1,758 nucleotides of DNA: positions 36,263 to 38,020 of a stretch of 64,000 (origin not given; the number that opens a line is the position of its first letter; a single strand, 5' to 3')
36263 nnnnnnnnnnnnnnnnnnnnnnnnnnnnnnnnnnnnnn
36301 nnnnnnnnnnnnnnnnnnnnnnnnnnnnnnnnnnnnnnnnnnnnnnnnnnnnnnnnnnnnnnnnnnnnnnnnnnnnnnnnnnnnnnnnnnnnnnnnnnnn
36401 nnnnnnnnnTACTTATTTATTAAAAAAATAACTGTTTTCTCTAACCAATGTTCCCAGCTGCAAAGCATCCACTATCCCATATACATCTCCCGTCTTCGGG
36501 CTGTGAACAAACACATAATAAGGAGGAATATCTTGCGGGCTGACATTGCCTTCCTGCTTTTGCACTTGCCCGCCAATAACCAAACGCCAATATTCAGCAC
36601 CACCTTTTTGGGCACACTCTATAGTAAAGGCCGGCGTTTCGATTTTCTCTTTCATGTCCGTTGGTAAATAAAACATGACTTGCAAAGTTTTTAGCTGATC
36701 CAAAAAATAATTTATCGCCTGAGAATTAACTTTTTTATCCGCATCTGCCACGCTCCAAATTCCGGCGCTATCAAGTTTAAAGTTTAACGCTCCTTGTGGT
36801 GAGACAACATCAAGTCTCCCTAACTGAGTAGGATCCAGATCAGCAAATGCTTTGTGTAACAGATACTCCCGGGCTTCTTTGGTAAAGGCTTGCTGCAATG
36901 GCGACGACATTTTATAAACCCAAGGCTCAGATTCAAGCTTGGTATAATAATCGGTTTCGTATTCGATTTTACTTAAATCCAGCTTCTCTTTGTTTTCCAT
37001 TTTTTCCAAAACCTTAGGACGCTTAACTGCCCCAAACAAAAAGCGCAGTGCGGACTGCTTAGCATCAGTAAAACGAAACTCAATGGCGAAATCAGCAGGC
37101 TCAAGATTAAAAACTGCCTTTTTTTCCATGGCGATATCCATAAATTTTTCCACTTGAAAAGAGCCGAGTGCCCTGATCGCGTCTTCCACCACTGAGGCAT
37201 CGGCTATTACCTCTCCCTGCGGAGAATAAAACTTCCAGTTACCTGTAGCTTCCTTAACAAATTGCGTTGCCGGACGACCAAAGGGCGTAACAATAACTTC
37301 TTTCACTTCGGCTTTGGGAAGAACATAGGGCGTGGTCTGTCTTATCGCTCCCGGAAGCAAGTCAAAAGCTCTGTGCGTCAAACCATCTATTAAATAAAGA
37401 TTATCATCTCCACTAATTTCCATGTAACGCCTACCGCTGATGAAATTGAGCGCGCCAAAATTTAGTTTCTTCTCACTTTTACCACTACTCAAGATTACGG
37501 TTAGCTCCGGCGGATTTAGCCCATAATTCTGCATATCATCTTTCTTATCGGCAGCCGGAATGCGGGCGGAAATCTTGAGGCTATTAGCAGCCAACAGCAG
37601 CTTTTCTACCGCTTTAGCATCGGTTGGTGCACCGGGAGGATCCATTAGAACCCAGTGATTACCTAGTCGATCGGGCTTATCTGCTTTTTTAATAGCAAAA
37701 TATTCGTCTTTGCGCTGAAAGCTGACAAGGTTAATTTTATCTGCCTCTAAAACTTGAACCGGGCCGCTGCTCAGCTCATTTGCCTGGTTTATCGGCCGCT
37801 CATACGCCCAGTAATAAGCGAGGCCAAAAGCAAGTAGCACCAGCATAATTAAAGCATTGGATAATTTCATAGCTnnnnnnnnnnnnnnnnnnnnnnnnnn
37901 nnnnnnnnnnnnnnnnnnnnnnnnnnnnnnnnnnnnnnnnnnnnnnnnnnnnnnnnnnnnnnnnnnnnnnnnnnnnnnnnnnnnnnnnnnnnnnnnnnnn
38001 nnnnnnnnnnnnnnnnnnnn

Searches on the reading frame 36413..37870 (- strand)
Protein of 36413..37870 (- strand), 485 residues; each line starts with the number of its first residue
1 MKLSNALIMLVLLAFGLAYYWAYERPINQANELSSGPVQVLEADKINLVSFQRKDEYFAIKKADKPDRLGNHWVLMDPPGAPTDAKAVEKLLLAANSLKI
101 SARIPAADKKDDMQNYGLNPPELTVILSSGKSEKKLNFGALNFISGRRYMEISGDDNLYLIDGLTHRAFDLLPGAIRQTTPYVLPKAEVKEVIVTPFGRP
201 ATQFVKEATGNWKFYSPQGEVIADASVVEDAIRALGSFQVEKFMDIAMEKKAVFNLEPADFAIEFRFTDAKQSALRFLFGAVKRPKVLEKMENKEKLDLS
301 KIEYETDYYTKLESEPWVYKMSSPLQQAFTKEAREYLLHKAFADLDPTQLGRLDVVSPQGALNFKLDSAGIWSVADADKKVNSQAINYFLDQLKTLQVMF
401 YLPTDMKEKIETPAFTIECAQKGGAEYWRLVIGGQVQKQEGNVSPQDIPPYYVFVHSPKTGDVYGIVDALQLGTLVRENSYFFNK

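Call 47: search_protein_families(library=pfam, proteins=[window:36413-37870:-], max_evalue=0.00001)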
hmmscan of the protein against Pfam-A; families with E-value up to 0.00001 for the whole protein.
window:36413-37870:- (485 aa): 1 family
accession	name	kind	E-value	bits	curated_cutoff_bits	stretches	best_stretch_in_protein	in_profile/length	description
PF14238.11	DUF4340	-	2e-28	100.2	25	1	73-256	1-180/183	Domain of unknown function (DUF4340)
